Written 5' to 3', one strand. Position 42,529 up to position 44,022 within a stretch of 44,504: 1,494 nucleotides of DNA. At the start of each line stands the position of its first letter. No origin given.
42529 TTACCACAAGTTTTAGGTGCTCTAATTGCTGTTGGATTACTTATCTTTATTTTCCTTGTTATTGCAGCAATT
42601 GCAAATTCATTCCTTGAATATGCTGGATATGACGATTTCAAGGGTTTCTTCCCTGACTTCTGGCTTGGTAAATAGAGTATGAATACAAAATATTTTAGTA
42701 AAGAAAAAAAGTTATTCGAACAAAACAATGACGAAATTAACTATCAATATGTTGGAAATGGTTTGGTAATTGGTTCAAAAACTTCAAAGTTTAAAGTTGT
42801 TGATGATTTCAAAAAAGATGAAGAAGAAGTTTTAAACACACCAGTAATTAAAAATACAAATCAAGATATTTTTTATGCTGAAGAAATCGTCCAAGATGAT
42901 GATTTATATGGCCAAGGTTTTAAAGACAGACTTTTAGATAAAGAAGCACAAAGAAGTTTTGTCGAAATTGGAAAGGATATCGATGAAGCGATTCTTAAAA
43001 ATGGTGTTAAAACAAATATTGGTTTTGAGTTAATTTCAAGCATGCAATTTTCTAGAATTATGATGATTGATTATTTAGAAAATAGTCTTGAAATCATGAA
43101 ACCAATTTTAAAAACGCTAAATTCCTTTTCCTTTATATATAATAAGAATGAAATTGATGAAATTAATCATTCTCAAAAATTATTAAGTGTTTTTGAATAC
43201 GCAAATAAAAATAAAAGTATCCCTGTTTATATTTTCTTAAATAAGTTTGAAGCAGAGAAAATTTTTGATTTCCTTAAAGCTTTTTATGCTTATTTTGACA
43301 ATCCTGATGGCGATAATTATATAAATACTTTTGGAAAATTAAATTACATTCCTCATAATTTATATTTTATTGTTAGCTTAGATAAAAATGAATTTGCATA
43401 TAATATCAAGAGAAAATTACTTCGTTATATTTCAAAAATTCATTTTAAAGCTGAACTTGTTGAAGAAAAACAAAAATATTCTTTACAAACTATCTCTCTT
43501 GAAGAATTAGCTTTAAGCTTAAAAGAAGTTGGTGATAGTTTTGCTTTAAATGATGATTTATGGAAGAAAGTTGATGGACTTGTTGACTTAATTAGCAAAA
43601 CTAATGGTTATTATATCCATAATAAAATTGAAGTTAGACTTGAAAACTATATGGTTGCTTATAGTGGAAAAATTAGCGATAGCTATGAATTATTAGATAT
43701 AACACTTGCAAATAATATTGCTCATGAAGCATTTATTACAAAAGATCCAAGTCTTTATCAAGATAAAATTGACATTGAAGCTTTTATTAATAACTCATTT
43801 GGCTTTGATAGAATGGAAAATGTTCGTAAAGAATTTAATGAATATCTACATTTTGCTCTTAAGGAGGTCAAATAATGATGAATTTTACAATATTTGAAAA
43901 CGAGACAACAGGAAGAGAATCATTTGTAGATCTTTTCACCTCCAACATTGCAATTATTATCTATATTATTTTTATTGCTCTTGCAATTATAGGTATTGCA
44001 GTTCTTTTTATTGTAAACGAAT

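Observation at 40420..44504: Tightly packed five-gene operon: three unassignable membrane proteins plus a pseudo-NTPase/NTPase pair of McrB-like AAA+ proteins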

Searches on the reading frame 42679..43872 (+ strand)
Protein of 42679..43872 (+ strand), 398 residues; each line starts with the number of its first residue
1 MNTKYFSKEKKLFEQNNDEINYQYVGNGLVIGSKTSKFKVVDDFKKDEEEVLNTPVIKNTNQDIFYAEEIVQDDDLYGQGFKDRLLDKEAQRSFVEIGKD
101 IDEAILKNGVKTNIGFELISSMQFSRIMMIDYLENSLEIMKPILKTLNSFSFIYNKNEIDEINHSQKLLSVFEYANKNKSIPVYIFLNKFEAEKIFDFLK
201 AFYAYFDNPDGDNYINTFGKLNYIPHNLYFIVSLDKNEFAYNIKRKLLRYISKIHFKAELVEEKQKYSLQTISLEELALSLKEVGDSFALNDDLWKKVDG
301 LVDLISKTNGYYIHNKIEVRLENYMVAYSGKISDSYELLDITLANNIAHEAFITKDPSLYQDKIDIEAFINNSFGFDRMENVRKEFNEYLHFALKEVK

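Call 5: search_protein_families(library=pfam, proteins=[window:42679-43872:+], max_evalue=1)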
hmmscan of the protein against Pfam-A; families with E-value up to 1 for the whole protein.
window:42679-43872:+ (398 aa): 0 families

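Call 6: search_protein_families(library=padloc, proteins=[window:42679-43872:+], max_evalue=1)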
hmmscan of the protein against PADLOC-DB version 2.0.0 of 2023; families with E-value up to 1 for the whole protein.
window:42679-43872:+ (398 aa): 0 families

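Call 7: search_protein_families(library=ncbifam, proteins=[window:42679-43872:+], max_evalue=1)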
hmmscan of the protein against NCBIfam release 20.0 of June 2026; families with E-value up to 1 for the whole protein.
window:42679-43872:+ (398 aa): 1 family
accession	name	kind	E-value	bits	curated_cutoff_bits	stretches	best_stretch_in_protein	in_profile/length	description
NF009931.0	PRK13394.1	subfamily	0.14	11.6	340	1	276-346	22-92/262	3-hydroxybutyrate dehydrogenase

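Call 8: find_encoding_contigs(protein=window:42679-43872:+, flank=10000, max_places=6)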
Protein window:42679-43872:+ (398 aa): 1 contig read that carries it; 1 place shown.
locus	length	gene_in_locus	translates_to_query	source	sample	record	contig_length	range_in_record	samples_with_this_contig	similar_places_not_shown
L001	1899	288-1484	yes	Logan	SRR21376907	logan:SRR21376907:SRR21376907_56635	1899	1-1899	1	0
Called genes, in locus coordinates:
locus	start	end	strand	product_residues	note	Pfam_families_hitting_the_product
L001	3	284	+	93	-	?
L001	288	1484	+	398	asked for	-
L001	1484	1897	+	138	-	?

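Call 75: search_protein_representatives(protein=window:42679-43872:+)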
Query: 398 residues. Proteins with E-value up to 0.001 (for the whole library): 92; up to 1e-10: 24; up to 1e-30: 15. The best 92 are listed.
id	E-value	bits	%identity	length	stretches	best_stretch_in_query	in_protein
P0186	1.9e-158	543.9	65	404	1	3-396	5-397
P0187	6.1e-89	315.2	48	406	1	30-393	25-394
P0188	2.3e-74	267.3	38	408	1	14-391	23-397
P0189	1.2e-59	218.8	33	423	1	34-386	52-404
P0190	1.2e-56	209.0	34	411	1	34-395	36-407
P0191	1.2e-55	205.6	35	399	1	23-392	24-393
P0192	1.5e-54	202.1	33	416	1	29-390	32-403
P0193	5.4e-52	193.6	36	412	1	35-392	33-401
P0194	7.8e-52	193.1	33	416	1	58-391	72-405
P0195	1.3e-46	175.9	31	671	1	39-391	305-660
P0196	1.8e-43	165.6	28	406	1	30-390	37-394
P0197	9.9e-43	163.1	29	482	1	33-391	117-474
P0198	1.2e-42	162.9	31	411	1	37-390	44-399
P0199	5.0e-42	160.8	29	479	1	36-391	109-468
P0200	2.5e-41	158.5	27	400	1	35-391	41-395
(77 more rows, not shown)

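Call 84: predict_structure(alignment_id=A6)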
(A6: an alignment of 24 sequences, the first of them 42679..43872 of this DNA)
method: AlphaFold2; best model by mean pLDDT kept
length: 398 residues; sequences in the alignment: 24
mean_pLDDT: 81.0   pTM: 0.74
mean pLDDT of the five models: 81.0, 80.4, 80.0, 79.7, 78.8
residues with pLDDT >= 90: 261; 70-90: 44; 50-70: 19; < 50: 74
segments of 3 or more residues with pLDDT < 50: 1-18, 36-87
pLDDT, mean of each block of 10 residues (from residue 1): 31 40 50 49 42 34 35 38 46 92 95 97 97 94 87 88 93 94 95 95 95 93 96 94 94 96 84 91 88 94 94 94 95 94 96 91 90 94 95 77
secondary structure, 60 per line:
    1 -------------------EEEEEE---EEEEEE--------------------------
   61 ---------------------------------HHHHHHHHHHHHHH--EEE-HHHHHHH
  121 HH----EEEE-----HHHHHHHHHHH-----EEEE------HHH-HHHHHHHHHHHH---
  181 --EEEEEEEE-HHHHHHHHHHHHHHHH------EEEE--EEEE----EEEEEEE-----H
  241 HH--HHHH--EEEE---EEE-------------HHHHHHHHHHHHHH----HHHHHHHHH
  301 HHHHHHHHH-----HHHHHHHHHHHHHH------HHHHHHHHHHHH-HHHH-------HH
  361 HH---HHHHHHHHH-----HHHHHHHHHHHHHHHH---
elements in order: E20-25 E29-34 H94-107 E110-112 H114-122 E127-130 H136-146 E152-155 H166-177 E183-190 H192-207 E214-217 E220-223 E228-234 H245-248 E251-254 E258-260 H274-287 H292-309 H315-328 H335-346 H348-351 H359-362 H366-374 H380-395

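Call 87: fold_search(model_id=the predicted structure, library=pdb)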
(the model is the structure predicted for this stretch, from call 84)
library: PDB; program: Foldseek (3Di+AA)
matches with E <= 10: 890; with E <= 0.001: 38
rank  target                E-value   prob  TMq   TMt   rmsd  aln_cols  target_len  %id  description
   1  6hz4_E                1.4e-04  1.00  0.27  0.36  15.7       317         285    9  Structure of McrBC without DNA binding domains (one half of the full complex) (released 2019-07-24)
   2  7v3u_2                1.5e-04  1.00  0.32  0.22  11.4       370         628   11  Cryo-EM structure of MCM double hexamer with structured Mcm4-NSD (released 2022-04-13)
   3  9caq_B                1.7e-04  1.00  0.32  0.23  10.4       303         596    7  Cryo-EM structure of a human MCM2-7 double hexamer formed from independently loaded MCM2-7 single hexamers (released 2024-10-02)
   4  9qh8_A                1.7e-04  1.00  0.26  0.39  16.4       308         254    8  reduced NorQ-NorD VWA domain complex from Paracoccus denitrificans (released 2026-03-25)
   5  9qh7_E                1.8e-04  1.00  0.26  0.39  16.1       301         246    9  NorQ in complex with NorD VWA domain steep staircase subset 1 from Paracoccus denitrificans (released 2026-03-25)
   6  2r44                  2.2e-04  1.00  0.45  0.53   6.7       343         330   12  CRYSTAL STRUCTURE OF A PUTATIVE ATPASE (CHU_0153) FROM CYTOPHAGA HUTCHINSONII ATCC 33406 AT 2.00 A RESOLUTION (released 2007-09-18)
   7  9dj7_A                2.2e-04  1.00  0.24  0.05  14.8       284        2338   12  CryoEM structures of yeast cytoplasmic dynein in the presence of ATP and Lis1. (released 2025-05-28)
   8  9qhg_E                2.4e-04  1.00  0.24  0.36  17.1       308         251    8  NorQD complex state 4 from Jhaorihella thermophila (released 2026-03-25)
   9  4upb_C                2.7e-04  1.00  0.42  0.38   7.2       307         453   13  Electron cryo-microscopy of the complex formed between the hexameric ATPase RavA and the decameric inducible decarboxy (released 2014-08-20)
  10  8p63_5                3.1e-04  1.00  0.35  0.23  11.3       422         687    7  S. cerevisiae consensus-sCMGE on ssDNA after DNA replication initiation (released 2024-05-29)
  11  9dle_A                3.3e-04  1.00  0.27  0.05  15.7       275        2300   11  CryoEM structures of yeast cytoplasmic dynein in the presence of ATP and Lis1. (released 2025-05-28)
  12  7z8h                  3.5e-04  0.98  0.24  0.10  17.8       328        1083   12  Cytoplasmic dynein-1 motor domain AAA1, AAA2, and AAA3 subunits (released 2022-07-27)
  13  8rif_6                3.9e-04  0.99  0.31  0.23  11.1       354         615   11  Cryo-EM structure of the MCM double hexamer loaded onto dsDNA. (released 2025-01-01)
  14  9e2z_7                3.9e-04  0.98  0.26  0.20  12.4       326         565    8  Cryo-EM structure of human CMG helicase stalled at G4-containing DNA template (released 2025-03-26)
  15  9e2w_5                4.2e-04  1.00  0.35  0.26   9.0       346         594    8  Cryo-EM structure of yeast CMG helicase stalled at G4-containing DNA template, state 1 (released 2025-03-26)
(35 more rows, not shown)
